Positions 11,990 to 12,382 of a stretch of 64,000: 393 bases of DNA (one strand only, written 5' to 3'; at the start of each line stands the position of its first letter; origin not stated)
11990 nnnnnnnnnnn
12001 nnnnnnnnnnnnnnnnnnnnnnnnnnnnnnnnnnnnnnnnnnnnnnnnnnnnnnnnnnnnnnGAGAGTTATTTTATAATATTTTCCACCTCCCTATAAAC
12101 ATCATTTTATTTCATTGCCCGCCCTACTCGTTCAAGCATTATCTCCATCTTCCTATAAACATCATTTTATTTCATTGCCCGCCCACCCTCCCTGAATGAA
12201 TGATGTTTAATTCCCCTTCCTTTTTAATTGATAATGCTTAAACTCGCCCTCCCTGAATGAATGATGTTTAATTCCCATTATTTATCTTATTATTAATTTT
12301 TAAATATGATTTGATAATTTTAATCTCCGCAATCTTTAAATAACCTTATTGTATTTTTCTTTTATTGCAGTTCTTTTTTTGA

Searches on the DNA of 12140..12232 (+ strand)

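Call 78: build_rna_model(alignment_id=A3, structure=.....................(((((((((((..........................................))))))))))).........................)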
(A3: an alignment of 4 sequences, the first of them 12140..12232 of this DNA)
Model R1 built from alignment A3 (4 sequences, 110 columns); structure: as given.
model positions 96; base pairs 11; branch points 0; effective number of sequences 2.07; information 0.595 bits per position. Calibrated on 0.2 Mb of random sequence (short: E-values are rough).
structure used (alignment columns):
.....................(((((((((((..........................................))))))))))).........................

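Call 79: search_with_rna_model(model_id=R1, sources=[window, L133, L132, L001, L003, L134, L136, L166, L169, L058, L012, L137], max_evalue=10)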
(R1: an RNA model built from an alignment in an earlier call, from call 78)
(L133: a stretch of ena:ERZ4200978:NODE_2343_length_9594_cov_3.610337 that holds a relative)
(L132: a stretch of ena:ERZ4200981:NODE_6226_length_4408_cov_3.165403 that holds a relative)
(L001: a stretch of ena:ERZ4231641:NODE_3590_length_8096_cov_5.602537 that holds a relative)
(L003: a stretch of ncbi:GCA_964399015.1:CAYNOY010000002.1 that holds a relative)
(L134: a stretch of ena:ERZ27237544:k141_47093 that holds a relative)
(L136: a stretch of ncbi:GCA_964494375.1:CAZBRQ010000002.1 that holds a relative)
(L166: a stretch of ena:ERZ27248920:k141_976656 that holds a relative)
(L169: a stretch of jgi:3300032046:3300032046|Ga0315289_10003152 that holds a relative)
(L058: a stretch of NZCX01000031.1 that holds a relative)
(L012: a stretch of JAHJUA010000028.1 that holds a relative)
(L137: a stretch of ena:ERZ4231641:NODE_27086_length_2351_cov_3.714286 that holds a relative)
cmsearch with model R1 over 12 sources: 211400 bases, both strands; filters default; matches with E-value up to 10: 10.
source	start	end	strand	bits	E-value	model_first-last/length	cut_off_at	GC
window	12140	12232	+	90.3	3.8e-19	1-96/96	no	0.37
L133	5376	5480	-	88.5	1.1e-18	1-96/96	no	0.44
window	31227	31324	+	86.6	3.1e-18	1-96/96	no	0.36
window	3027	3123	+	20.6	0.091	1-96/96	no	0.33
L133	2153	2249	-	20.6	0.091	1-96/96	no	0.33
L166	9622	9710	-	15.7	1.5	1-96/96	no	0.28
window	12240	12291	+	15.6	1.6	1-96/96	no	0.33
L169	4770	4823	+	14.3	3.3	1-96/96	no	0.28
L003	17852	17916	+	14.2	3.6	1-96/96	no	0.37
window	23662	23738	+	12.4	9.8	1-96/96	no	0.22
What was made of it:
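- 12125..12246 (+): S2 inserted composite unit (122 nt). Outer inverted repeat 12130-12143 / 12230-12243. It encloses the complete type B copy 12144-12218, with stem 12156-12166 / 12199-12209 and loop 12178-12192 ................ The unit sits exactly between C-tracts 2 and 3 of the outer copy's loop. Covariance-model score 90.3 bits: call 79.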
